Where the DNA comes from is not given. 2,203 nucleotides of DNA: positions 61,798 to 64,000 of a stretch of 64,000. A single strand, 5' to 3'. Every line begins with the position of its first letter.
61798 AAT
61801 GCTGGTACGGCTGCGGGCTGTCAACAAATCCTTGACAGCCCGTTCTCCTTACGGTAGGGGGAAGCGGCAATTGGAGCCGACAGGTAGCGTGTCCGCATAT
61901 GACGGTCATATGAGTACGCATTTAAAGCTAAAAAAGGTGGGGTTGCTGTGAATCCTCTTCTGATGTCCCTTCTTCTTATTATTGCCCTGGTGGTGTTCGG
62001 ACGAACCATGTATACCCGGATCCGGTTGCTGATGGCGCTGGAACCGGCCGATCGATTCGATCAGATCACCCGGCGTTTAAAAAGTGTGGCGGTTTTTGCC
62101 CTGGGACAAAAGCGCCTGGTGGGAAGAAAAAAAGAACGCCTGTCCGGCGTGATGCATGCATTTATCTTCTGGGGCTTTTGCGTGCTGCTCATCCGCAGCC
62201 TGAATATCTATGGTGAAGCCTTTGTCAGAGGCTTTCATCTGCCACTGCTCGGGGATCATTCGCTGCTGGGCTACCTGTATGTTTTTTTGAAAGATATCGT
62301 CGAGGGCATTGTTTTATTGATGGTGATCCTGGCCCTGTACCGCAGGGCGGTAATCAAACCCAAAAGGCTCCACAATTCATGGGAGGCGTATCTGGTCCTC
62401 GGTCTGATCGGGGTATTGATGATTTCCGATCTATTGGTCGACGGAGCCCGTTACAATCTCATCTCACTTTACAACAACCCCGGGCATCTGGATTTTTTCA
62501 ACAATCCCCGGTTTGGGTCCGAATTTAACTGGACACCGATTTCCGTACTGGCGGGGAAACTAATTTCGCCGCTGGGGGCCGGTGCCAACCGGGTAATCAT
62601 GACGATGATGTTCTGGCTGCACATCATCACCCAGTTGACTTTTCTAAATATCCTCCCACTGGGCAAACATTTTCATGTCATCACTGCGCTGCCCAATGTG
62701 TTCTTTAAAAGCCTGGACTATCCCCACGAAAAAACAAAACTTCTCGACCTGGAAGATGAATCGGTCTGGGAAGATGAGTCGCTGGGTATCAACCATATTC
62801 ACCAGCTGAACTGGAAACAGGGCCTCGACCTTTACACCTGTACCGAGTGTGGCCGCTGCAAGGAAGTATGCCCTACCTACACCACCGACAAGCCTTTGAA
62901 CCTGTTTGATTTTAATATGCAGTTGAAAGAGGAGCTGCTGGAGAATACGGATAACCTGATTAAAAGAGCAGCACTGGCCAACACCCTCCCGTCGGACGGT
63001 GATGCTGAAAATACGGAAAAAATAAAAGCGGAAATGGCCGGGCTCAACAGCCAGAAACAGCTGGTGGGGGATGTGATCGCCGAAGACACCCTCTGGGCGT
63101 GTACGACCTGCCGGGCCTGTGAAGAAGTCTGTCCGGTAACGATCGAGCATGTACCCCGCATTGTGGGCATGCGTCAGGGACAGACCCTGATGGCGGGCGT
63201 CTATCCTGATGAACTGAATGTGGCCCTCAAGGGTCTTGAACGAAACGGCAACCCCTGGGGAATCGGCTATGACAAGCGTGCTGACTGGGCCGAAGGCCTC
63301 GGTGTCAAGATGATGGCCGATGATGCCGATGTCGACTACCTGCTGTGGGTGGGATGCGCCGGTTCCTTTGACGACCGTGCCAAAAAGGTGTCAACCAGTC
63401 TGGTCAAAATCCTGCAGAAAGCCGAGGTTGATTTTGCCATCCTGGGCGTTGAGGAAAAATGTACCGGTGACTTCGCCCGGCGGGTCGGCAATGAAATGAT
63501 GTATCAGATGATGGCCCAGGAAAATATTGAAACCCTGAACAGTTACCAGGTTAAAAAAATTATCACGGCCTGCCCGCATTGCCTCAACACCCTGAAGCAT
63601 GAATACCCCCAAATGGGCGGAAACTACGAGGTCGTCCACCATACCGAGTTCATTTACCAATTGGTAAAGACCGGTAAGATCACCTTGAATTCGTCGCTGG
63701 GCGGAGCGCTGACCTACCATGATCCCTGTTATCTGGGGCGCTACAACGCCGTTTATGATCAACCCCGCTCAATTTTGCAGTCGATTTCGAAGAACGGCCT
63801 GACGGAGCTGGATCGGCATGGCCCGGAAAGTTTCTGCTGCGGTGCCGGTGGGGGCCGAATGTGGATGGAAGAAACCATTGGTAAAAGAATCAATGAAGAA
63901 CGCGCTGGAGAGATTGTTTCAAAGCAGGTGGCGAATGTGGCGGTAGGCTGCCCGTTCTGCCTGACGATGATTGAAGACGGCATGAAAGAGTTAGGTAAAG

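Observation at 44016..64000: Apparently complete class II (ATP-independent, tungsten/selenium) benzoyl-CoA reductase locus with ring-cleavage genes and an Etf/membrane Fe-S module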

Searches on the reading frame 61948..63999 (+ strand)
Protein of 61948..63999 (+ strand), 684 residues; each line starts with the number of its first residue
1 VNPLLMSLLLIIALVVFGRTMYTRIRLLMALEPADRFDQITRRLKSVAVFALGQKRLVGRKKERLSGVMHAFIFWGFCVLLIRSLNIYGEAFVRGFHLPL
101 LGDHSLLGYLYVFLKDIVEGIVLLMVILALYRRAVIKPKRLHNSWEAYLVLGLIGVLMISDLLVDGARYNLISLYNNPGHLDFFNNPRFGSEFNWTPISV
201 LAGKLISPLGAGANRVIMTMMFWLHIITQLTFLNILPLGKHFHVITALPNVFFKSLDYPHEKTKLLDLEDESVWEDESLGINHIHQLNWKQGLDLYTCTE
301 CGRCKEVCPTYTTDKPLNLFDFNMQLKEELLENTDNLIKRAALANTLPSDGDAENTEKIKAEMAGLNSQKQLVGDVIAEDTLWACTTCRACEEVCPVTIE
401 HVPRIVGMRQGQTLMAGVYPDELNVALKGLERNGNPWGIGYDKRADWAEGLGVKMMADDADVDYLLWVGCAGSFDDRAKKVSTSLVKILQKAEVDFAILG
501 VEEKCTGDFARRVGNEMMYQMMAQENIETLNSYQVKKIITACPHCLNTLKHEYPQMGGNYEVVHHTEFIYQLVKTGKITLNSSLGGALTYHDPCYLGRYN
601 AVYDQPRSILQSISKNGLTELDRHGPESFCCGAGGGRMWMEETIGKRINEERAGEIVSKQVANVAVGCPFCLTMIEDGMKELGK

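Call 14: search_protein_families(library=ncbifam, proteins=[window:61948-63999:+], max_evalue=1e-8)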
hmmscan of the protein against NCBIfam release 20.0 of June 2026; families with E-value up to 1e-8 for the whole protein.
window:61948-63999:+ (684 aa): 9 families
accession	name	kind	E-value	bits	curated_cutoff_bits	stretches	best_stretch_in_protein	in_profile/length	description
NF004898.0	PRK06259.1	equivalog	8.3e-48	163.2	385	1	379-681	182-469/488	fumarate reductase (CoM/CoB) subunit TfrB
NF045670.1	quin_L_LdhH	equivalog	3.3e-29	101.7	800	1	464-681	469-691/706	L-lactate dehydrogenase (quinone) large subunit LdhH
NF045796.1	DsrK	equivalog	2.9e-20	72.3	400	1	371-655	104-391/453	sulfate reduction electron transfer complex DsrMKJOP subunit DsrK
NF045663.1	diclust_near_Sec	equivalog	3.1e-19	68.6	530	1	368-663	338-610/759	pyridine nucleotide-disulfide oxidoreductase/dicluster-binding protein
NF045724.1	ferredox_TmcB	equivalog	3e-17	62.3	735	1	486-679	208-408/430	electron transfer complex ferredoxin TmcB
NF008369.0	PRK11168.1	equivalog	6.6e-17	61.5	278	1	466-678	171-383/401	anaerobic glycerol-3-phosphate dehydrogenase subunit C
NF045711.1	sulf_resp_HmcF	equivalog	2.6e-11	43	750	1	379-646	113-390/457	sulfate respiration complex iron-sulfur protein HmcF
TIGR03290.1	CoB_CoM_SS_C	equivalog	1.1e-09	38.4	160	0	369-410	32-73/144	CoB--CoM heterodisulfide reductase subunit C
TIGR03379.1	glycerol3P_GlpC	equivalog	1.7e-09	37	279.9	0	479-676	177-378/397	anaerobic glycerol-3-phosphate dehydrogenase subunit GlpC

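Call 15: search_protein_families(library=pfam, proteins=[window:61948-63999:+], max_evalue=1)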
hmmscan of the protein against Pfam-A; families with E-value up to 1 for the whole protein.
window:61948-63999:+ (684 aa): 16 families
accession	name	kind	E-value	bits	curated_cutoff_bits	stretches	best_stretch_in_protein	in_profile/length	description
PF02754.22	CCG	-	7.3e-33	113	20.6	2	589-675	2-84/85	Cysteine-rich domain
PF13183.11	Fer4_8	-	5.2e-10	40.2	27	2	295-399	2-68/68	4Fe-4S dicluster domain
PF13237.11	Fer4_10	-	1.2e-08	35.2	25.5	1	294-396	5-53/53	4Fe-4S dicluster domain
PF12838.12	Fer4_7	-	2.3e-08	34.8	27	2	381-398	34-51/52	4Fe-4S dicluster domain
PF13187.11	Fer4_9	-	1.4e-06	28.7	27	2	298-398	2-50/52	4Fe-4S dicluster domain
PF13484.11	Fer4_16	-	4.3e-05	24.7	30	1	297-397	1-65/66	4Fe-4S double cluster binding domain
PF12797.12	Fer4_2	-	4.4e-05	23.6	24.5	2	292-310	4-22/22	4Fe-4S binding domain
PF13534.11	Fer4_17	-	5.7e-05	24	22.2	2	293-310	41-58/61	4Fe-4S dicluster domain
PF13746.11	Fer4_18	-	0.0003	21.4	27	1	375-400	51-76/114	4Fe-4S dicluster domain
PF00037.32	Fer4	-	0.002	18.3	21.1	2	297-310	7-20/24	4Fe-4S binding domain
PF14697.11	Fer4_21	-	0.0025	18.3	35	2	384-397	40-53/59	4Fe-4S dicluster domain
PF25160.1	LdpA_Fe-S-bd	-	0.013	15.7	27.6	1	296-310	26-40/49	LdpA Fe-S cluster-binding domain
PF12837.12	Fer4_6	-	0.074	13.5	25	2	297-310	8-21/24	4Fe-4S binding domain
PF17179.9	Fer4_22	-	0.1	13.9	27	1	288-310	71-93/95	4Fe-4S dicluster domain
PF13459.11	Fer4_15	-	0.16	13.1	22.4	0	293-314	3-24/66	4Fe-4S single cluster domain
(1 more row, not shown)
